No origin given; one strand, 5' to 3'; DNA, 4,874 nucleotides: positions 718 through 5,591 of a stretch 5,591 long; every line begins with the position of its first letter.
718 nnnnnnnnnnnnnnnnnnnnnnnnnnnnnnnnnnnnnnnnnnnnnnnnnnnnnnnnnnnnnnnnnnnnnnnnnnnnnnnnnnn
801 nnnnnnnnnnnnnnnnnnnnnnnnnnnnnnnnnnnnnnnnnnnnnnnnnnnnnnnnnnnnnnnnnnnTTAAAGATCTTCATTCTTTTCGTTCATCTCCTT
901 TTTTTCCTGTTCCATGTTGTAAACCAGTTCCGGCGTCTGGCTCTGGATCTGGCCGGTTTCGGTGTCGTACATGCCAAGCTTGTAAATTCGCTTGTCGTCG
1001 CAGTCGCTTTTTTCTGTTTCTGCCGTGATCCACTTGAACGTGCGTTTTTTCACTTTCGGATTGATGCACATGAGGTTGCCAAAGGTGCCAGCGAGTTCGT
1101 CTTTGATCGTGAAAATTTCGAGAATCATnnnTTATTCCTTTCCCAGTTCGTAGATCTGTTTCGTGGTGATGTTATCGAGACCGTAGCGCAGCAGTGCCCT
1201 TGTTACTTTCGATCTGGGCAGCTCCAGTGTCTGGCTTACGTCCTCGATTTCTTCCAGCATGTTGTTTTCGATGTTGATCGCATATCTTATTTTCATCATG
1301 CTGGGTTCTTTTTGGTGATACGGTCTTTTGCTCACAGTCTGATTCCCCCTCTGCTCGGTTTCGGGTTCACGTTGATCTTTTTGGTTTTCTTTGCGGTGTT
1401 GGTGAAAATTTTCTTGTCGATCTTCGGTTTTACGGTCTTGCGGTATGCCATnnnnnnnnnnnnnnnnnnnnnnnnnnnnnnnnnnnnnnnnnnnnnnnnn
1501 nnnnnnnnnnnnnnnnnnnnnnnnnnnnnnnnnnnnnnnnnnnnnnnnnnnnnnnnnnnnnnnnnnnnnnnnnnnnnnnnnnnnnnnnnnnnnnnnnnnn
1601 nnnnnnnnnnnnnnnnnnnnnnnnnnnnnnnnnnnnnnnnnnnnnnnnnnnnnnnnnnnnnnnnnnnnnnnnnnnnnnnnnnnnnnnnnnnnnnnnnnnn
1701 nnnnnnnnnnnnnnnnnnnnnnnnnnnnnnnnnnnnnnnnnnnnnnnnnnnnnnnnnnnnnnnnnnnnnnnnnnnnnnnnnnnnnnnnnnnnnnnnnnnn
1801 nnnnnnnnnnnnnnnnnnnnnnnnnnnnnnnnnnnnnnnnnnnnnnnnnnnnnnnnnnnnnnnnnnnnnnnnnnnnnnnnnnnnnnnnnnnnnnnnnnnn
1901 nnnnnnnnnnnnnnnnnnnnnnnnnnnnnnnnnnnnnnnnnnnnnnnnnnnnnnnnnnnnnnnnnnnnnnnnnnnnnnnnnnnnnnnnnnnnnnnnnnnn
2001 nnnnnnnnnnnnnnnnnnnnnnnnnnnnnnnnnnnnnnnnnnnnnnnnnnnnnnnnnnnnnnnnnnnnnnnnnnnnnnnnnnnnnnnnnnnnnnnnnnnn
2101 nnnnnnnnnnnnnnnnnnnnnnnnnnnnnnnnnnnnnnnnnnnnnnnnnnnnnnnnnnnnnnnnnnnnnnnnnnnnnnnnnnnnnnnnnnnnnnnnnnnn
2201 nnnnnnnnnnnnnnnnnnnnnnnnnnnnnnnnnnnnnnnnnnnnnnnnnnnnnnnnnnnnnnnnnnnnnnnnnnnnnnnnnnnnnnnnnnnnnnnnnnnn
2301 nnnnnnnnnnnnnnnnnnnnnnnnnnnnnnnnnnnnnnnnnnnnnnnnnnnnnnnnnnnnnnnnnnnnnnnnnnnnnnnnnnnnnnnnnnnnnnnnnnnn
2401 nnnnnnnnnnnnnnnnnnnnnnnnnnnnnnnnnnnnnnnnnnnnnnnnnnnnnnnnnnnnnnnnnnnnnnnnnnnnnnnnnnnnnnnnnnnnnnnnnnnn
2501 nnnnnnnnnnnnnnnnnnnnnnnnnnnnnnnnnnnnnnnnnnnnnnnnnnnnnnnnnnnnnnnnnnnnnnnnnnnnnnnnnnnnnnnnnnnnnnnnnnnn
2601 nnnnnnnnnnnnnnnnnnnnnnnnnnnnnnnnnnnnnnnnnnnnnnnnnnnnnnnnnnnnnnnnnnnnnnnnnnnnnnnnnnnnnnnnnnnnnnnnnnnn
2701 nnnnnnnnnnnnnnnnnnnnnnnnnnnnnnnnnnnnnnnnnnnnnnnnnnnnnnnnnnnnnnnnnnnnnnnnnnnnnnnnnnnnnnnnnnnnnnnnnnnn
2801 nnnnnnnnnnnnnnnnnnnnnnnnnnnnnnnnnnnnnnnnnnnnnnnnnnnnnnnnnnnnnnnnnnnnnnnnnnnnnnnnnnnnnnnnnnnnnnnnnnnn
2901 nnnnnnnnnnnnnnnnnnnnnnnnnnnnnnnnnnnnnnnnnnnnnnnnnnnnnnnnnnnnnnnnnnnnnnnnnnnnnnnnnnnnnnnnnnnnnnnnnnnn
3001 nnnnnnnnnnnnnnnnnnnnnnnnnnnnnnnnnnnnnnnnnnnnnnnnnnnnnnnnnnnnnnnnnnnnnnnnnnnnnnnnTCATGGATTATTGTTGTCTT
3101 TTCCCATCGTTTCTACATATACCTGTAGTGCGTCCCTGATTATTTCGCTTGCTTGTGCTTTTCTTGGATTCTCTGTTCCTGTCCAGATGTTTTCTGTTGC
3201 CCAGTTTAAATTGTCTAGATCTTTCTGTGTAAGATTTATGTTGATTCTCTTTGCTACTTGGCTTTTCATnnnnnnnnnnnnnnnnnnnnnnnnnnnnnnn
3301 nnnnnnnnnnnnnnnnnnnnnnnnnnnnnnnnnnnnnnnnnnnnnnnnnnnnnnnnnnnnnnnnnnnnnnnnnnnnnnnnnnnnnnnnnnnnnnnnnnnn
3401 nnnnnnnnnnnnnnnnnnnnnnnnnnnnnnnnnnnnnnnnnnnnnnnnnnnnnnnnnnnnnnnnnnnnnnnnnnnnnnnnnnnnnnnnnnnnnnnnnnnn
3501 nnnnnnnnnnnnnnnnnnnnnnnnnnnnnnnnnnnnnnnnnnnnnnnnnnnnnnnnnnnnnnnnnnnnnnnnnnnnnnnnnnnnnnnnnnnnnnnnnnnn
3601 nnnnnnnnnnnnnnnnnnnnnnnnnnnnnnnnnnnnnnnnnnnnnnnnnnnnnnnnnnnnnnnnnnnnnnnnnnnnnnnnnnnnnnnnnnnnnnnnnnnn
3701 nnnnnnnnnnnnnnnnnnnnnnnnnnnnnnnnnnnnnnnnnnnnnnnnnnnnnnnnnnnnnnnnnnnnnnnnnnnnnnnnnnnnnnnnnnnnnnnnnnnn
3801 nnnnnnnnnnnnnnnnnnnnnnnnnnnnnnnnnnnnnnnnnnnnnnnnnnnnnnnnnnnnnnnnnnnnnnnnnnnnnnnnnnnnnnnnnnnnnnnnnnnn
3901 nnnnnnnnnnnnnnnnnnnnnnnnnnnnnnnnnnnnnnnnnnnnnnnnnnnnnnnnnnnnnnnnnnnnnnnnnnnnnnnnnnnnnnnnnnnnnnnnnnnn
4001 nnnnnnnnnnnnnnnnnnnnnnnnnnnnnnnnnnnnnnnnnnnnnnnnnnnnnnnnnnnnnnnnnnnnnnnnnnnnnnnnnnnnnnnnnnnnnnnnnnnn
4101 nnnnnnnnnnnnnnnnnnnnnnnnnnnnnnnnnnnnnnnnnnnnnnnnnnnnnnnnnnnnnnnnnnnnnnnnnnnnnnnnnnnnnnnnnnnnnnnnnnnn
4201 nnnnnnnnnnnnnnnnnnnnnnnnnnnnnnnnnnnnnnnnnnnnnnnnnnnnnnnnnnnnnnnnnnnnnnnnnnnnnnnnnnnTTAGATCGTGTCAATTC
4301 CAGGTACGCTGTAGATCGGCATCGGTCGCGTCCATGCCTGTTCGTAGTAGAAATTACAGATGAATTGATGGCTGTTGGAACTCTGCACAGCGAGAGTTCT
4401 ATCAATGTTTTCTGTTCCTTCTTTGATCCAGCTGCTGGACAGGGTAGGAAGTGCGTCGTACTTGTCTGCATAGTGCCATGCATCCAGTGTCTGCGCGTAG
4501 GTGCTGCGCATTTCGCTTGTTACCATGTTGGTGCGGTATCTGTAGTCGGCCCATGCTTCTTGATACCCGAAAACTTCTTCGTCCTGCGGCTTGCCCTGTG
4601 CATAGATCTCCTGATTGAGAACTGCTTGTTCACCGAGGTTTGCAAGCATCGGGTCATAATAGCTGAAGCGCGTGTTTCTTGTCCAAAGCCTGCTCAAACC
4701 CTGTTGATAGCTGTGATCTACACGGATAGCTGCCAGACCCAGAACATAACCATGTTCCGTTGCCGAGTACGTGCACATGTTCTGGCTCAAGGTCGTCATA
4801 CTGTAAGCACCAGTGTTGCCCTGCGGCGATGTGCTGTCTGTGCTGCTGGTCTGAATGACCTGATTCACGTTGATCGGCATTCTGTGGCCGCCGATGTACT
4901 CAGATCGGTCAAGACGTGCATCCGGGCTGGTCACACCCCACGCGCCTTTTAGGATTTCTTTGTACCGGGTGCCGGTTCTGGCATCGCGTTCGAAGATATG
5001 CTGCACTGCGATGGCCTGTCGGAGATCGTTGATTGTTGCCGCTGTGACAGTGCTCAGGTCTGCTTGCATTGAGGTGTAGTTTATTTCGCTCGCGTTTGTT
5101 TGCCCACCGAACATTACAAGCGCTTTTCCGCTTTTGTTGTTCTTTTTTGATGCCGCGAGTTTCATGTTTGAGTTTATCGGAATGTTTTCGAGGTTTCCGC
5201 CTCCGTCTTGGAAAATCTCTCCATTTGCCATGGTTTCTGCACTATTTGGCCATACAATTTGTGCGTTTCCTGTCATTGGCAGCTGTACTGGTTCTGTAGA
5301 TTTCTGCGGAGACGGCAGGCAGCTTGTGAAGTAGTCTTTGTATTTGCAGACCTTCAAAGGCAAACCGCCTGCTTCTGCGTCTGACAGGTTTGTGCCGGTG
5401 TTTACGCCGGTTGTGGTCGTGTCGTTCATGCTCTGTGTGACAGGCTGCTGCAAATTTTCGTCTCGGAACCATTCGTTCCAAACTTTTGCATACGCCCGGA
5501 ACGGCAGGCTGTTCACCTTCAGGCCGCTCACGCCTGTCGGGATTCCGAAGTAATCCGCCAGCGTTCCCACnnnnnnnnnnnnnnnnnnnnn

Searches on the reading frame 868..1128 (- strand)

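Call 4: search_protein_families(library=pfam, proteins=[window:868-1128:-], max_evalue=0.1)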
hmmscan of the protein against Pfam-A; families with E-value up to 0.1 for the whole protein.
window:868-1128:- (86 aa): 2 families
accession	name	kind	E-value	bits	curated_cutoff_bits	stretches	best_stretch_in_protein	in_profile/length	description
PF20577.3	Phage_ORF5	-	1.9e-08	34.2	27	1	5-72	1-73/75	Phage ORF5 protein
PF05219.18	DREV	-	0.049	13.2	26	1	1-78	50-128/265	DREV methyltransferase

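Call 5: search_protein_families(library=phrogs, proteins=[window:868-1128:-], max_evalue=0.1)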
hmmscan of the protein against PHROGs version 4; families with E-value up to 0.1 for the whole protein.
window:868-1128:- (86 aa): 2 families
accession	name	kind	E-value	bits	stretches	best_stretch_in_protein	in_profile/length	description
phrog_1670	-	DNA, RNA and nucleotide metabolism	2.9e-11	44.1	1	1-84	1-89/96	DNA binding protein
phrog_14071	-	unknown function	0.068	14.5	1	21-61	26-66/150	-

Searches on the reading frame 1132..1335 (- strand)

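Call 4: search_protein_families(library=pfam, proteins=[window:1132-1335:-], max_evalue=0.1)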
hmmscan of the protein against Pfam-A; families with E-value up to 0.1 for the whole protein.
window:1132-1335:- (67 aa): 2 families
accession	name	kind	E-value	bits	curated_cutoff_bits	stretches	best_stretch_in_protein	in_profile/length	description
PF21235.4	UBA_ARI1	-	0.0018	18.5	26.9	1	25-51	2-27/41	E3 ubiquitin-protein ligase ARIH1, UBA-like domain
PF12651.13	RHH_3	-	0.028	14.8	21.6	1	14-46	1-33/44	Ribbon-helix-helix domain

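Call 5: search_protein_families(library=phrogs, proteins=[window:1132-1335:-], max_evalue=0.1)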
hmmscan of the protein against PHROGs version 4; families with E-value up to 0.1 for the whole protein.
window:1132-1335:- (67 aa): 5 families
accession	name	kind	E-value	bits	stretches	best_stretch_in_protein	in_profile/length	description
phrog_5118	-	unknown function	6.6e-08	33.3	1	15-59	14-60/67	-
phrog_4738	-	transcription regulation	0.0075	17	1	1-55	1-55/59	transcriptional repressor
phrog_24852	-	unknown function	0.053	14.7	1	12-57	3-48/74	-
phrog_26359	-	unknown function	0.054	14.4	1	12-61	52-101/189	-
phrog_14865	-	unknown function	0.064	14.2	1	30-64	3-37/54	-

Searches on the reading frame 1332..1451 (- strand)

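Call 4: search_protein_families(library=pfam, proteins=[window:1332-1451:-], max_evalue=0.1)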
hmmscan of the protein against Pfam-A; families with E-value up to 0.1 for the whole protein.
window:1332-1451:- (39 aa): 0 families

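Call 5: search_protein_families(library=phrogs, proteins=[window:1332-1451:-], max_evalue=0.1)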
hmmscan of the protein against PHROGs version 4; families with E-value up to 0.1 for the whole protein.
window:1332-1451:- (39 aa): 1 family
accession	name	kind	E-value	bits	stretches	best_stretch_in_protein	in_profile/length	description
phrog_10695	-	unknown function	5.5e-09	37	1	1-39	1-39/39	-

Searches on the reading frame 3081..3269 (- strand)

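Call 4: search_protein_families(library=pfam, proteins=[window:3081-3269:-], max_evalue=0.1)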
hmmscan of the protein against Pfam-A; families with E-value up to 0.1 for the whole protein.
window:3081-3269:- (62 aa): 0 families

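Call 5: search_protein_families(library=phrogs, proteins=[window:3081-3269:-], max_evalue=0.1)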
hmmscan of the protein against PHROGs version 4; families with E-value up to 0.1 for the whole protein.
window:3081-3269:- (62 aa): 2 families
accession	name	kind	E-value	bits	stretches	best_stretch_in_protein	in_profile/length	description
phrog_7471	-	unknown function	0.068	14.1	1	2-36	7-40/63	-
phrog_876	-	transcription regulation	0.094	13.2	0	5-59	65-112/239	transcriptional repressor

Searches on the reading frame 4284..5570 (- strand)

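Call 4: search_protein_families(library=pfam, proteins=[window:4284-5570:-], max_evalue=0.1)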
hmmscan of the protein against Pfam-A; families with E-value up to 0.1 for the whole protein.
window:4284-5570:- (428 aa): 2 families
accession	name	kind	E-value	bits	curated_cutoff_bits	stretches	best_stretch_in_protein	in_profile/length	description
PF02305.22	Phage_F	-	4e-126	422.2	25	1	2-424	112-500/501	Capsid protein (F protein)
PF22350.2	Int_EF-hand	-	0.093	13.4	29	0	29-54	4-29/37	Internalin, EF-hand domain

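Call 5: search_protein_families(library=phrogs, proteins=[window:4284-5570:-], max_evalue=0.1)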
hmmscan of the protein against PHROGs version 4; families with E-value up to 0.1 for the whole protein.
window:4284-5570:- (428 aa): 1 family
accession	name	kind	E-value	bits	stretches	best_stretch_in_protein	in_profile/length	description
phrog_514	-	head and packaging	1.1e-159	533.5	1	2-425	125-515/531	major head protein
